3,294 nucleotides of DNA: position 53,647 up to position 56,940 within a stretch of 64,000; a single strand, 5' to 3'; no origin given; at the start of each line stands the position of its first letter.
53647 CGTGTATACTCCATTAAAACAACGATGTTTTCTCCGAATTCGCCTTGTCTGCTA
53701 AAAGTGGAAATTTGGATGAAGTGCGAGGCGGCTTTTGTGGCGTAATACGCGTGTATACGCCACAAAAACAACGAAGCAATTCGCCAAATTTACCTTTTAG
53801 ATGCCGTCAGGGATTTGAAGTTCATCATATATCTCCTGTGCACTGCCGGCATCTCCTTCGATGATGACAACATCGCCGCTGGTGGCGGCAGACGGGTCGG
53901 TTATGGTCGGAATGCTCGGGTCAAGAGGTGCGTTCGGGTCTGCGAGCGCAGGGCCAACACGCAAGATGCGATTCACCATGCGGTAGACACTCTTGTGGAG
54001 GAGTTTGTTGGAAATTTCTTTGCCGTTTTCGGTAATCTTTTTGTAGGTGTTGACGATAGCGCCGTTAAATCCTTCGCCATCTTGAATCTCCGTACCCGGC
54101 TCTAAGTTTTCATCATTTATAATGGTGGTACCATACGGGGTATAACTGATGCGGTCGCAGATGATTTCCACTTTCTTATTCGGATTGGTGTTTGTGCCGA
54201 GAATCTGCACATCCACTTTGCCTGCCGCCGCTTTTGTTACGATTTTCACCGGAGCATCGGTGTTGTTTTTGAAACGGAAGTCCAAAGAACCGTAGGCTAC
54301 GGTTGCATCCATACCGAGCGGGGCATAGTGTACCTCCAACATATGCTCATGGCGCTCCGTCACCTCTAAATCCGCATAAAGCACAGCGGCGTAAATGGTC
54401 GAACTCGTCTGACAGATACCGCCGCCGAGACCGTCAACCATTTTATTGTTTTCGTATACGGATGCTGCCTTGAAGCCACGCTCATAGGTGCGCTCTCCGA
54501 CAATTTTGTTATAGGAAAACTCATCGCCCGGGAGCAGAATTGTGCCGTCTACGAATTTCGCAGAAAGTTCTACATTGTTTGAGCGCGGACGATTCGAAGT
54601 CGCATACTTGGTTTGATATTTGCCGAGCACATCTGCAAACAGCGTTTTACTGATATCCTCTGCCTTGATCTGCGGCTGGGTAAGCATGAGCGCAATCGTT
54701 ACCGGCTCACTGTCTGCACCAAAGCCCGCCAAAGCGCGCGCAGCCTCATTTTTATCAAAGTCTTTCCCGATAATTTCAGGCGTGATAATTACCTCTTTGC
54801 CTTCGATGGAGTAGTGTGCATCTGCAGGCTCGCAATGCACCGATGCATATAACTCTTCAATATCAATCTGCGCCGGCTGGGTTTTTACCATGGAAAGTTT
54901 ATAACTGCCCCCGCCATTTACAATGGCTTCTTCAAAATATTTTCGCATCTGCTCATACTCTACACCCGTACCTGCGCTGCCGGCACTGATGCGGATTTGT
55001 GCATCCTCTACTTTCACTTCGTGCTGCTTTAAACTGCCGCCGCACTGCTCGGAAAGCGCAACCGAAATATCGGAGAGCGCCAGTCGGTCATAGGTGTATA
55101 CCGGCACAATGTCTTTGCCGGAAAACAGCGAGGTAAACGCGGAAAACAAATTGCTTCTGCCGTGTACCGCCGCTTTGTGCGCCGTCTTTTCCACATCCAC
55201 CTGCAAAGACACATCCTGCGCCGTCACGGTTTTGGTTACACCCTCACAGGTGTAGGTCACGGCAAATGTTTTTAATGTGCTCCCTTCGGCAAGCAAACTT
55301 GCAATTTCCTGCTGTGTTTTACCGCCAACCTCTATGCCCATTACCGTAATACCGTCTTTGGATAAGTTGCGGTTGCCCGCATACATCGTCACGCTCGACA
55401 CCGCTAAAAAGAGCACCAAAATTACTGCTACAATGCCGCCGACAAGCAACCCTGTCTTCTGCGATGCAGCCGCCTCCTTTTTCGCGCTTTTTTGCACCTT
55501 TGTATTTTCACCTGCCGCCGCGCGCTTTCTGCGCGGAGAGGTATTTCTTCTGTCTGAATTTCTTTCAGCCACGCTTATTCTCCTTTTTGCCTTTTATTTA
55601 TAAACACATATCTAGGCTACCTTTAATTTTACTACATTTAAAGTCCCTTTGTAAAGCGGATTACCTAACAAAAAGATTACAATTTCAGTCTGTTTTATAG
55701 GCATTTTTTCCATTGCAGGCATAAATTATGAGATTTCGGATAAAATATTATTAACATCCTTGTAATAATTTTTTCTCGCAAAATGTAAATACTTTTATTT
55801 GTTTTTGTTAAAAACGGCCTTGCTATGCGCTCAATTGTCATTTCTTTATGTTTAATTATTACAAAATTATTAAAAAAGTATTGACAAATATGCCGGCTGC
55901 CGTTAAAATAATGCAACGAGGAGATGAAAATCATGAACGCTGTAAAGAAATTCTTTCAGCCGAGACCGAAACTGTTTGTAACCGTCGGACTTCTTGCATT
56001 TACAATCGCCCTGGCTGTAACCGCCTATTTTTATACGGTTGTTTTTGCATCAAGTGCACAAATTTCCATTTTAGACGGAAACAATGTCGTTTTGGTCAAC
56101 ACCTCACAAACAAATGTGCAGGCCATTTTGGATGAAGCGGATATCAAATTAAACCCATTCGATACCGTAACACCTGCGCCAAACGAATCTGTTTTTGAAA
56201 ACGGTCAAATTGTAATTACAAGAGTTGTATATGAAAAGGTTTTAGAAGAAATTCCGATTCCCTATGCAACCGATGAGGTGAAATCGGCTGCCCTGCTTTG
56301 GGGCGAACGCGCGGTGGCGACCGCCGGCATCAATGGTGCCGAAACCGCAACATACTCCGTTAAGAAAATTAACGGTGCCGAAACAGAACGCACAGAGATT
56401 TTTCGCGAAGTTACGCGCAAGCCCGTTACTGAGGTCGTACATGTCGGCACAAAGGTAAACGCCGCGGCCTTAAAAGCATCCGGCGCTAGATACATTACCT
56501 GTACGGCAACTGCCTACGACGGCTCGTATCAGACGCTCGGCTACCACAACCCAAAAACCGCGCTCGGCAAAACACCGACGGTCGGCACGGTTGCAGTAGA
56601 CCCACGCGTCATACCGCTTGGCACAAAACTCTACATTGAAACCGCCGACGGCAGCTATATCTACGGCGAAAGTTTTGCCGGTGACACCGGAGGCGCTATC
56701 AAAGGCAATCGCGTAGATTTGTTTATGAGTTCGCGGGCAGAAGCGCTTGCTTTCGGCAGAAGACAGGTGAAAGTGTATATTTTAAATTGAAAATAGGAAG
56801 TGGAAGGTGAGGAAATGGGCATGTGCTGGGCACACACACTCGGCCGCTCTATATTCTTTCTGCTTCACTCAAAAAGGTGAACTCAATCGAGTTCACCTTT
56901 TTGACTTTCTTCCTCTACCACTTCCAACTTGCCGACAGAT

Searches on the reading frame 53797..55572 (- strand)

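Call 47: search_protein_families(library=pfam, proteins=[window:53797-55572:-], max_evalue=0.001)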
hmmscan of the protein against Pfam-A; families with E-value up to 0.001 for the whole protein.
window:53797-55572:- (591 aa): 3 families
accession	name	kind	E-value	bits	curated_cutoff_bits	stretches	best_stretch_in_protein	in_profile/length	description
PF04294.18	VanW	-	3.6e-49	166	27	1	330-457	2-129/130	VanW like protein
PF07501.17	G5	-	1.5e-12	48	23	1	479-541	11-74/75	G5 domain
PF12229.13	PG_binding_4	-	6.6e-11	42.8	22.1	1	115-220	2-111/117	Putative peptidoglycan binding domain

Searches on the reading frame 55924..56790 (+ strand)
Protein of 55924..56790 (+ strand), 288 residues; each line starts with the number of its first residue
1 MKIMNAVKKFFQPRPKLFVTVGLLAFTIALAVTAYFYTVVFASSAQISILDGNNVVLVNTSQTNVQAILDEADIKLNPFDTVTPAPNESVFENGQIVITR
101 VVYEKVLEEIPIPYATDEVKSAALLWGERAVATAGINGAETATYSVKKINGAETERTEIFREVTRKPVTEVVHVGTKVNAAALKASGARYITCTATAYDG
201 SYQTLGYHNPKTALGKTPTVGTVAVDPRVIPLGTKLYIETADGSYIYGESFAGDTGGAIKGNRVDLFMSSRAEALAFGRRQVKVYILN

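Call 47: search_protein_families(library=pfam, proteins=[window:55924-56790:+], max_evalue=0.001)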
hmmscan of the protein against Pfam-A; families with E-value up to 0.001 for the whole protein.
window:55924-56790:+ (288 aa): 3 families
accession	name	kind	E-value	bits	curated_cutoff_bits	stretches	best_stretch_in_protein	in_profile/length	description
PF06725.17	3D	-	7.1e-23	81.1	23.8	1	222-288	2-72/72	3D domain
PF07501.17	G5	-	1.2e-17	64.3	23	1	104-177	2-75/75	G5 domain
PF03990.20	DUF348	-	4.4e-07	30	24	1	49-87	3-41/41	G5-linked-Ubiquitin-like domain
